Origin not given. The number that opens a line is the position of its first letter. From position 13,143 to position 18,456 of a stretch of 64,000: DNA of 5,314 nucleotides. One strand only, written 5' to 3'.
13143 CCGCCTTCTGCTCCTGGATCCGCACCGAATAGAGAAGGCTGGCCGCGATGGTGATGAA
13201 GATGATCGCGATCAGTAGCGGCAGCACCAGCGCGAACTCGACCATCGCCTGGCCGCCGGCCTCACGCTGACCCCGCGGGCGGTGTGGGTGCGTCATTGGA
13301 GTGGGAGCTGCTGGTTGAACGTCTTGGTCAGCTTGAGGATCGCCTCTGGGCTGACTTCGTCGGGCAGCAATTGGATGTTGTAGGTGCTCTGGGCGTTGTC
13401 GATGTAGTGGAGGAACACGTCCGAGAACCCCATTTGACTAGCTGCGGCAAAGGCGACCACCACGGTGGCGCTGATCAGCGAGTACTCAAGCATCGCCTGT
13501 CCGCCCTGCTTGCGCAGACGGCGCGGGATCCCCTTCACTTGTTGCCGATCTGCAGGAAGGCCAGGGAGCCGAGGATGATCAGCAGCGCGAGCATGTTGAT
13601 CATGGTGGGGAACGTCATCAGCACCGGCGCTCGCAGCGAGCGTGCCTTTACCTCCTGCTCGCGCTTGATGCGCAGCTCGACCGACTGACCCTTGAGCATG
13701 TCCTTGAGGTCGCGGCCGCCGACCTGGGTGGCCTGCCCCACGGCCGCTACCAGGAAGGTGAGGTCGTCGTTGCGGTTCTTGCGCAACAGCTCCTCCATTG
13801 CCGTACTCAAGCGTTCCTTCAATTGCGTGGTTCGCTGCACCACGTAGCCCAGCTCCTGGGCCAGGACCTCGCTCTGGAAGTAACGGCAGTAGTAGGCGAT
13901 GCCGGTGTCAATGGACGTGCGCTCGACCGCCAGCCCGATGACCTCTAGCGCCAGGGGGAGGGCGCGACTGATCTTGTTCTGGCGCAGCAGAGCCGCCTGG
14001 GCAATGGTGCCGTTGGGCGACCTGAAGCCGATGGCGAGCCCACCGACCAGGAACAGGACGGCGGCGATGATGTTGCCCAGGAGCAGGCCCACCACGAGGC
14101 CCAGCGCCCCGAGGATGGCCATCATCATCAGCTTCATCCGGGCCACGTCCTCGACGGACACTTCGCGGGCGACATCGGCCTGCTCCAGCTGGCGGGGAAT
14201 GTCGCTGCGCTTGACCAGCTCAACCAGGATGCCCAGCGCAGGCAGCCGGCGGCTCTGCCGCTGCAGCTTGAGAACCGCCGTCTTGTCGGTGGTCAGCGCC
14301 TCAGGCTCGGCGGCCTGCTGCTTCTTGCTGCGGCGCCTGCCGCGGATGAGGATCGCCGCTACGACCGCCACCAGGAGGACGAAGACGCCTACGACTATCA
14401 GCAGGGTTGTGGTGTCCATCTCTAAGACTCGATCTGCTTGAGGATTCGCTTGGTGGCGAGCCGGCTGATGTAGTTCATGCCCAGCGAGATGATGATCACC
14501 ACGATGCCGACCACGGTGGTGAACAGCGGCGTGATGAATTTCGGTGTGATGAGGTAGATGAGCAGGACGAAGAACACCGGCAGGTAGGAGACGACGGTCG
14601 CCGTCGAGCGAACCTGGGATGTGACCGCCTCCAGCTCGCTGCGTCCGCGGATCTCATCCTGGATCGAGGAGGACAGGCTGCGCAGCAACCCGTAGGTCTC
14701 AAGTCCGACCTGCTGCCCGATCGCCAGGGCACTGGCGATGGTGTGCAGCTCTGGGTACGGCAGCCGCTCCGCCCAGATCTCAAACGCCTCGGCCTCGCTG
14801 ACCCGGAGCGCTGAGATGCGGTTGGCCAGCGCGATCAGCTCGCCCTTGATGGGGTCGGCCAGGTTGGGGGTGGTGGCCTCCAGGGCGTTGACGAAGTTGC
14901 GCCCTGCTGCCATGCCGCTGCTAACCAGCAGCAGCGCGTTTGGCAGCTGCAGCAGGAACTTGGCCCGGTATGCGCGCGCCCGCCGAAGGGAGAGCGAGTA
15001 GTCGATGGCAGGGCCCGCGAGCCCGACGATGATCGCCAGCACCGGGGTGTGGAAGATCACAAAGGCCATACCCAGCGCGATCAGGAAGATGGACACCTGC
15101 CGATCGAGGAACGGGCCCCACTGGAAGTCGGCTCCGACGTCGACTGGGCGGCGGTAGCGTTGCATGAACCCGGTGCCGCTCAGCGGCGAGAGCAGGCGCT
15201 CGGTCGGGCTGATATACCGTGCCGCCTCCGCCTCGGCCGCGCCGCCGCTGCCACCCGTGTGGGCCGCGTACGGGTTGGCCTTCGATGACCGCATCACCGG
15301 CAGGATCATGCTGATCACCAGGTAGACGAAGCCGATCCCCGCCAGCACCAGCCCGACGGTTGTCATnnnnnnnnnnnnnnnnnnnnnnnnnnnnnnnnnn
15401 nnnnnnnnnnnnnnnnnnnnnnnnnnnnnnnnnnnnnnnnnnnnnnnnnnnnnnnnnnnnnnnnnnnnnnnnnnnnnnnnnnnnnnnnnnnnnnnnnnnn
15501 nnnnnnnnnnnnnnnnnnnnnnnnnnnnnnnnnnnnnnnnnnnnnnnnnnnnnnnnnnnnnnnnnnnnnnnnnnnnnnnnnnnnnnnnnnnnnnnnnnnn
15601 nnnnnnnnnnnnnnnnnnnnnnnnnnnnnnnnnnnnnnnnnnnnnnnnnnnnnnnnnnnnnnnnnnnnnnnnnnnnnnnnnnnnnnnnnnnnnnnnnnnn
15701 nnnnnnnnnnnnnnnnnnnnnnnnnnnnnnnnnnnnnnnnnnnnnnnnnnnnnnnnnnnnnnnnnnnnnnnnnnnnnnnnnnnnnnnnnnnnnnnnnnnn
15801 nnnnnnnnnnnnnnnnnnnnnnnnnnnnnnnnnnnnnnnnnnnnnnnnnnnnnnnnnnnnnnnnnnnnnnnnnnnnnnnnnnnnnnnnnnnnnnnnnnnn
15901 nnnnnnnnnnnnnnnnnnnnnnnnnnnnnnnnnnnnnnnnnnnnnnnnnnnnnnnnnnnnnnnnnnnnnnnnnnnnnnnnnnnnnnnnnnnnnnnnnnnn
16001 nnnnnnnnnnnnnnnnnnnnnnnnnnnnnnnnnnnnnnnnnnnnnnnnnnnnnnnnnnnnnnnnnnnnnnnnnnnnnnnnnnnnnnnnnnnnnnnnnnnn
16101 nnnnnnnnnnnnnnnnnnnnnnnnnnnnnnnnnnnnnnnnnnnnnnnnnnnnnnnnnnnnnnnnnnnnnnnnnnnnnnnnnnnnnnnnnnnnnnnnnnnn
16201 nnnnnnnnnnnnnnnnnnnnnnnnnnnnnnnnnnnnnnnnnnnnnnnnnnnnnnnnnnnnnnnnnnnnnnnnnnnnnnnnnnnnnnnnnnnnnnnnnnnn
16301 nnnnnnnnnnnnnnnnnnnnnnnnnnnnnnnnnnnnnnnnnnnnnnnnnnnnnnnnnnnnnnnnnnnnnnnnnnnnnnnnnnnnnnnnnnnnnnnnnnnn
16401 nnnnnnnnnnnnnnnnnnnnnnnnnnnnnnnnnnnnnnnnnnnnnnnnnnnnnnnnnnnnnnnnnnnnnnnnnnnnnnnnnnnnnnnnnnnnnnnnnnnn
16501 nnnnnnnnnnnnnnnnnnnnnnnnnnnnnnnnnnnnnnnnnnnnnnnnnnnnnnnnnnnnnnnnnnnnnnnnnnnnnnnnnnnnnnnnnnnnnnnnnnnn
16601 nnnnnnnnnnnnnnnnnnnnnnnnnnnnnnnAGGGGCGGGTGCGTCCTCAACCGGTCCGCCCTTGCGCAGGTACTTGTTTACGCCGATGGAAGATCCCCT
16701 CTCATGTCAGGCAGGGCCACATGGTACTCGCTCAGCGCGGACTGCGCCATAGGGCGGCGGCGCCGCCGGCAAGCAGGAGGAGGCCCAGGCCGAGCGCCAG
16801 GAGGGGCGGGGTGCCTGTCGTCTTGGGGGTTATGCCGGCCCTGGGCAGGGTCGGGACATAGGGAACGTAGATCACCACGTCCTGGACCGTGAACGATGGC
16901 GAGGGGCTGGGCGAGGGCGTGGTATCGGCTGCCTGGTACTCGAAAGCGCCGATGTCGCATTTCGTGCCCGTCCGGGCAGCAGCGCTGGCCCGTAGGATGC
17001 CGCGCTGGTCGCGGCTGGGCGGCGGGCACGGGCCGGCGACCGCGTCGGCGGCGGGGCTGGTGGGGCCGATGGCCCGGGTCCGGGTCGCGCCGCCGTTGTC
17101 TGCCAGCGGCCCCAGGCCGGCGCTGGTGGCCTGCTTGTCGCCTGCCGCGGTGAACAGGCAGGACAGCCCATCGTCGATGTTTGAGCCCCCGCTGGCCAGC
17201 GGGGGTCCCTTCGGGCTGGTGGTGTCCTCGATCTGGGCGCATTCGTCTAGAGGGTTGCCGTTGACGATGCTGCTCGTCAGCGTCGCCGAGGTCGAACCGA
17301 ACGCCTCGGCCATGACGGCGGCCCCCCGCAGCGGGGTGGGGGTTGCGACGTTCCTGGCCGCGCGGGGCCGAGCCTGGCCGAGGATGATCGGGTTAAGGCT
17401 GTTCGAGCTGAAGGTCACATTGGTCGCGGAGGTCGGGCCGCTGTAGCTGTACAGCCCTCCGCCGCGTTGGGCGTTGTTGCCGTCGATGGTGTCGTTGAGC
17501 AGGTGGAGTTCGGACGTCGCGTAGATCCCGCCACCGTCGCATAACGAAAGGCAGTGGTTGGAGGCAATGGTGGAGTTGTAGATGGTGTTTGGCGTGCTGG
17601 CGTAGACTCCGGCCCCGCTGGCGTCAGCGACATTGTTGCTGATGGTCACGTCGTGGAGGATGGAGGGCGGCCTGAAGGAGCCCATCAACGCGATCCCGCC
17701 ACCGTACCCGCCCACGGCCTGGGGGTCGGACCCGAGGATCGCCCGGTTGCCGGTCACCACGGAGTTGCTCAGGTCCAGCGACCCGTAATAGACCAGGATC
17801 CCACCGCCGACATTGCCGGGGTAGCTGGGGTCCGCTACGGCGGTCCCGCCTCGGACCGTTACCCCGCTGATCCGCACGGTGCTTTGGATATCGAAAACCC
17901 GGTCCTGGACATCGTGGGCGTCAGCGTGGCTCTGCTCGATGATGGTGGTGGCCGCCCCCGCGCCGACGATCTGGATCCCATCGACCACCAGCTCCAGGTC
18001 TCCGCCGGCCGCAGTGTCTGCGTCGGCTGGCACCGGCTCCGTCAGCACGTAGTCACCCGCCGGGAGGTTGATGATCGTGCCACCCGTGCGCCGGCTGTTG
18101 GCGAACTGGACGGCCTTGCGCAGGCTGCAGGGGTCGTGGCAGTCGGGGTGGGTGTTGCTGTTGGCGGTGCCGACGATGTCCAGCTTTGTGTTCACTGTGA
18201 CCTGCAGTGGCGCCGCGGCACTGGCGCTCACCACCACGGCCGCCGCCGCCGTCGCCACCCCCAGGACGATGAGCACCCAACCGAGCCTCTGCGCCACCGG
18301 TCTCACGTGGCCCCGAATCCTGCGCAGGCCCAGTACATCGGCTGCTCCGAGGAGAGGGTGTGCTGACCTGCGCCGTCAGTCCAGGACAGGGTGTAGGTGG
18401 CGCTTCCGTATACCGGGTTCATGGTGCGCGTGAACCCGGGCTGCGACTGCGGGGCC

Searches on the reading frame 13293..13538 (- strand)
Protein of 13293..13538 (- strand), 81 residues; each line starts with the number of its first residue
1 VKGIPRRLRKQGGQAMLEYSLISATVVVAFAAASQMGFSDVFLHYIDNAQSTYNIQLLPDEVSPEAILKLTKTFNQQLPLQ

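Call 5: search_protein_families(library=pfam, proteins=[window:13293-13538:-], max_evalue=0.1)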
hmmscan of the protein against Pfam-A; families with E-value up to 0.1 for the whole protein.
window:13293-13538:- (81 aa): 1 family
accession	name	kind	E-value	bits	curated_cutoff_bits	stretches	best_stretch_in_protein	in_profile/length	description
PF11768.14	Frtz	-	0.088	11.6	26.2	1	43-78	326-361/548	WD repeat-containing and planar cell polarity effector protein Fritz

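Call 69: search_protein_families(library=ncbifam, proteins=[window:13293-13538:-], max_evalue=0.01)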
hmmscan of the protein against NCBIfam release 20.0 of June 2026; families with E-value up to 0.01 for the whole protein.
window:13293-13538:- (81 aa): 0 families

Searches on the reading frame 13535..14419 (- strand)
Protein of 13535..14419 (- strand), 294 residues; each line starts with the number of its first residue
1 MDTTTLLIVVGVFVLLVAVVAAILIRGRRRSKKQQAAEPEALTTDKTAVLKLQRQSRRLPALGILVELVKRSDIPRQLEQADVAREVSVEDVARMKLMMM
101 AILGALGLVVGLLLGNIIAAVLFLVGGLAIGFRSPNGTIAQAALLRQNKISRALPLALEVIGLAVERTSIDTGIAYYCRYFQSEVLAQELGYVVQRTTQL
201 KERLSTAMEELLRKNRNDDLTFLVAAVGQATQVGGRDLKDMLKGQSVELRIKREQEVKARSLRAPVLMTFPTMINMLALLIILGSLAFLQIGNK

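Call 5: search_protein_families(library=pfam, proteins=[window:13535-14419:-], max_evalue=0.1)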
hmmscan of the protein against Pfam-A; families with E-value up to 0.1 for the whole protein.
window:13535-14419:- (294 aa): 3 families
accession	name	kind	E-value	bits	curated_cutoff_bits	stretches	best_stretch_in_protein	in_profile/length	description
PF00482.28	T2SSF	-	1.4e-05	25.5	25.2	1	169-283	14-122/125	Type II secretion system (T2SS), protein F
PF03918.19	CcmH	-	0.042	13.6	25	0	3-48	95-137/143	Cytochrome C biogenesis protein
PF14575.11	EphA2_TM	-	0.043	15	28.9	1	7-38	3-34/74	Ephrin type-A receptor 2 transmembrane domain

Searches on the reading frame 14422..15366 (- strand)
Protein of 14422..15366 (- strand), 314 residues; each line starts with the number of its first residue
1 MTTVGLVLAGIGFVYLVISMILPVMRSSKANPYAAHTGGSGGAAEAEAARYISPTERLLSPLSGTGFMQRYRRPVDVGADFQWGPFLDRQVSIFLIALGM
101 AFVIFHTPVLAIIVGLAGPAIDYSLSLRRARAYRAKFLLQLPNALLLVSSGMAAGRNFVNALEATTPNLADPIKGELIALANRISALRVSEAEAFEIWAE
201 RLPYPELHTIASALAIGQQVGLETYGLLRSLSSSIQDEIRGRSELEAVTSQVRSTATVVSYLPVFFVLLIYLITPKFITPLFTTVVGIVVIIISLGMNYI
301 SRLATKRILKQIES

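Call 4: search_protein_families(library=pfam, proteins=[window:14422-15366:-], max_evalue=0.01)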
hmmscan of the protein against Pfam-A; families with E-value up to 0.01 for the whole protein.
window:14422-15366:- (314 aa): 1 family
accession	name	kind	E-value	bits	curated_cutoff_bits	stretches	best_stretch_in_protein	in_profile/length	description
PF00482.28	T2SSF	-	2.4e-05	24.8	25.2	1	145-270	2-123/125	Type II secretion system (T2SS), protein F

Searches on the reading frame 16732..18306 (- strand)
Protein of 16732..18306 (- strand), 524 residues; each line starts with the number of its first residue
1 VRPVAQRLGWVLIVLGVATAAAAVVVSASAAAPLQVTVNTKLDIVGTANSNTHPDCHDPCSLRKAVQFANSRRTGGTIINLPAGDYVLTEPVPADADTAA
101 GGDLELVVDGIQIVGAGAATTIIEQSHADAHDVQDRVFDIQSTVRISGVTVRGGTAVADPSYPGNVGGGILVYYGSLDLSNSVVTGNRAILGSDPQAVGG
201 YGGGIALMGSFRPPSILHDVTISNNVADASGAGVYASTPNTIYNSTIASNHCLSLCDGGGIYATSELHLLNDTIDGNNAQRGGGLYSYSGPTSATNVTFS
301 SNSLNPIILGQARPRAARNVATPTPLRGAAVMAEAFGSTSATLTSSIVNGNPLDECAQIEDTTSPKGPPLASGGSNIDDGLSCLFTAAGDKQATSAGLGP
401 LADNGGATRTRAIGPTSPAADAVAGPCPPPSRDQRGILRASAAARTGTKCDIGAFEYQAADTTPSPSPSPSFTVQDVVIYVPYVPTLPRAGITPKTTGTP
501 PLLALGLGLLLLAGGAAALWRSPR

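Call 4: search_protein_families(library=pfam, proteins=[window:16732-18306:-], max_evalue=0.01)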
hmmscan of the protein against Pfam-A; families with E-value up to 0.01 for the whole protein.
window:16732-18306:- (524 aa): 0 families

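Call 69: search_protein_families(library=ncbifam, proteins=[window:16732-18306:-], max_evalue=0.01)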
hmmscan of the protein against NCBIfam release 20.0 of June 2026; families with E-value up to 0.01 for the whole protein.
window:16732-18306:- (524 aa): 2 families
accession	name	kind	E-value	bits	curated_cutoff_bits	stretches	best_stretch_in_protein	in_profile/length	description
NF041518.1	choice_anch_Q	domain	7.8e-17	61.3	25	1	397-458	3-58/58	choice-of-anchor Q domain-containing protein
TIGR04214.1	CSLREA_Nterm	domain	0.00026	20.8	25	1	37-70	2-27/27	CSLREA domain-containing protein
